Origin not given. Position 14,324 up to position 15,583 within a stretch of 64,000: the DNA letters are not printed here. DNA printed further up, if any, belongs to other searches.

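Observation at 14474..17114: Candidate undescribed defence operon: 2-TM protein + two distinct PD-(D/E)xK-motif proteins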

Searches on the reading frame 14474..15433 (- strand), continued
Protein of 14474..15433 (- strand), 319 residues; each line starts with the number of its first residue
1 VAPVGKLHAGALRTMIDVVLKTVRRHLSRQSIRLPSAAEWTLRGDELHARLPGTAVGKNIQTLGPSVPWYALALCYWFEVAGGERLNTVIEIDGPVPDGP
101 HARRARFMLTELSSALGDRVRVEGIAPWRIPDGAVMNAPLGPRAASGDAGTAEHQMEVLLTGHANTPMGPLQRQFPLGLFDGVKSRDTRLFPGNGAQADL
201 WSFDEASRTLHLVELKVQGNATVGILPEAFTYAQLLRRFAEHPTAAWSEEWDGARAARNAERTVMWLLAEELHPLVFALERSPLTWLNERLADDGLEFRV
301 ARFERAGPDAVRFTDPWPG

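Call 94: fold_search(model_id=the predicted structure, library=viral)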
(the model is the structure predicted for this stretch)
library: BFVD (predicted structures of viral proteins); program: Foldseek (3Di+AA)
matches with E <= 10: 555; with E <= 0.001: 1
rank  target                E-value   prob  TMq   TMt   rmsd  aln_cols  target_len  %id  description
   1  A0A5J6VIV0            1.9e-04  0.91  0.23  0.17  18.3       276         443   12  Uncharacterized protein [Megaviridae environmental sample]
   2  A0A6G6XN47            1.2e-03  0.77  0.24  0.31  20.0       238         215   13  (no name in the UniProt tables at hand)
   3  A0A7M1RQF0            2.6e-03  0.21  0.17  0.16  22.3       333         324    9  Exonuclease [uncultured phage cr52_1]
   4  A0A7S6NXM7            3.2e-03  0.60  0.18  0.24   9.8       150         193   13  Uncharacterized protein [Bathycoccus sp. RCC716 virus 1]
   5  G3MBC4                3.4e-03  0.99  0.24  0.25   7.0       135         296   13  Gp54 [Bacillus phage G]
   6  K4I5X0                5.6e-03  0.89  0.24  0.33   6.7       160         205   14  Uncharacterized protein [Salmonella phage STML-198]
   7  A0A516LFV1            8.0e-03  0.20  0.16  0.15  20.0       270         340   10  (no name in the UniProt tables at hand)
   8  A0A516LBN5            9.0e-03  0.25  0.20  0.25  13.8       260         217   10  (no name in the UniProt tables at hand)
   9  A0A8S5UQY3            1.2e-02  0.18  0.16  0.14  21.1       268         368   11  Exodeoxyribonuclease 8 [Podoviridae sp. ctQyH19]
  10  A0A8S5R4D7            1.6e-02  0.98  0.26  0.35   4.7       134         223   11  Uncharacterized protein [Podoviridae sp. ct8nN1]
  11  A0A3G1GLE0            1.7e-02  0.20  0.21  0.23  17.3       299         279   14  PD-(D/E)XK nuclease superfamily protein [Xanthomonas phage KPhi1]
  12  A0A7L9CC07            2.0e-02  0.06  0.12  0.08  21.4       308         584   10  HSP70h [Olivavirus actinidiae]
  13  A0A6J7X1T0            2.1e-02  0.90  0.30  0.52   7.0       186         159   10  Uncharacterized protein [uncultured Caudovirales phage]
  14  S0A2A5                2.4e-02  0.12  0.18  0.13  20.3       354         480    8  PD-(D/E)XK nuclease superfamily protein [Cellulophaga phage phi14:2]
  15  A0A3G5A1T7            3.0e-02  0.69  0.24  0.35   7.0       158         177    9  Uncharacterized protein [Gaeavirus sp.]
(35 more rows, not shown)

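Call 104: search_protein_families(library=padloc, proteins=[P0155, P0165, P0232, P0235, P0221], max_evalue=0.1)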
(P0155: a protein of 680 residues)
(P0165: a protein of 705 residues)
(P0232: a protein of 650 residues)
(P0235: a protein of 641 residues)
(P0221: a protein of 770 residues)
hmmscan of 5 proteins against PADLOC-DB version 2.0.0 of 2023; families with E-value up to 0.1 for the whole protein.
P0155 (680 aa): 0 families

P0165 (705 aa): 0 families

P0232 (650 aa): 0 families

P0235 (641 aa): 0 families

P0221 (770 aa): 5 families
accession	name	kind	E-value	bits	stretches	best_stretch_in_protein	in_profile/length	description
PDLC03854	LmuA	-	4.8e-09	33.8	1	403-454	26-78/345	-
PDLC04676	PDC-M48B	-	4.6e-08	30.3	2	659-708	230-280/357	-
PDLC03805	RTasMBL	-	4.6e-06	24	1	419-455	34-70/322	DRT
PDLC02158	Avs1a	-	1.9e-05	22.1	1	417-453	35-71/392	-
PDLC04916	PDC-S11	-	0.0011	16.1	1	219-260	56-95/358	-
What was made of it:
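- A g3-like domain is fused to an MBL domain that matches LmuA and Avs1a effector models (call 104).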

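Call 105: search_dna_similar(query=P0232, collection=plasmids, mode=protein, max_rows=12, max_evalue=0.00001)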
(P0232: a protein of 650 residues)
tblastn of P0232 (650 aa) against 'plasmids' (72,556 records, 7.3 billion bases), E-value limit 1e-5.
Records with a match: 1; places in all: 1; records where one place covers at least 80% of the query: 0.
Best place of each record, by identity: <60% 1.
By first word of the organism name: Phenylobacterium 1.
By predicted mobility (MOB-suite, as given by PLSDB): non-mobilizable 1.
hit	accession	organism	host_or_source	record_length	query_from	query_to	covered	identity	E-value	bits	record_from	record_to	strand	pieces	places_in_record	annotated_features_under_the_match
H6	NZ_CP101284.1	Phenylobacterium sp. LH3H17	-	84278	336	593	40%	29.6%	2e-14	85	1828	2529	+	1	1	hypothetical protein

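Call 106: search_dna_similar(query=window:14474-15391:-, collection=plasmids, mode=protein, max_rows=12, max_evalue=0.001)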
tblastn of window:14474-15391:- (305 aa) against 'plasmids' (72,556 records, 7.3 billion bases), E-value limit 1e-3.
No match.

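Call 107: get_annotated_region(hit=H6, flank=7000)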
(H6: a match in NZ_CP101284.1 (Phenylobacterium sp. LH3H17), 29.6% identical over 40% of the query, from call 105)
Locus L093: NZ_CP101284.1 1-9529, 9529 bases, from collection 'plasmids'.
description: Phenylobacterium sp. LH3H17 plasmid pA, complete sequence
organism: Phenylobacterium sp. LH3H17 (NCBI taxid 2903901)
taxonomy: Bacteria; Pseudomonadota; Alphaproteobacteria; Caulobacterales; Caulobacteraceae; Phenylobacterium; Phenylobacterium sp. LH3H17
host: -; source: -; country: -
typing (MOB-suite, as given by PLSDB): non-mobilizable; replicon rep_cluster_691; mating-pair formation MPF_T
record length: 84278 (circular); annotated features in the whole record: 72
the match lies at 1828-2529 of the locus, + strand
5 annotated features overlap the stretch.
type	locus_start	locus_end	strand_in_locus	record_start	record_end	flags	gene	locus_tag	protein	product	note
CDS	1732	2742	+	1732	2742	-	-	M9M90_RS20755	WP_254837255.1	hypothetical protein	-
CDS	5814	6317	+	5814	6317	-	-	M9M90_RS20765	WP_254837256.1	hypothetical protein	-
CDS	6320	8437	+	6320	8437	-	-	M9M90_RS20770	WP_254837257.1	3'-5' exonuclease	-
CDS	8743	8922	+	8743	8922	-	-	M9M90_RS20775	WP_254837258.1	hypothetical protein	-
CDS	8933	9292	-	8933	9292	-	-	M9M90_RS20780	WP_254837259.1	response regulator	GO:0000160 - phosphorelay signal transduction system [Evidence IEA]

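Call 114: search_dna_similar(query=window:14474-15391:-, collection=phages, mode=protein, max_rows=8, max_evalue=0.001)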
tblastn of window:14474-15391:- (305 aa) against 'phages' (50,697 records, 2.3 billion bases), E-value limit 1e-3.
No match.
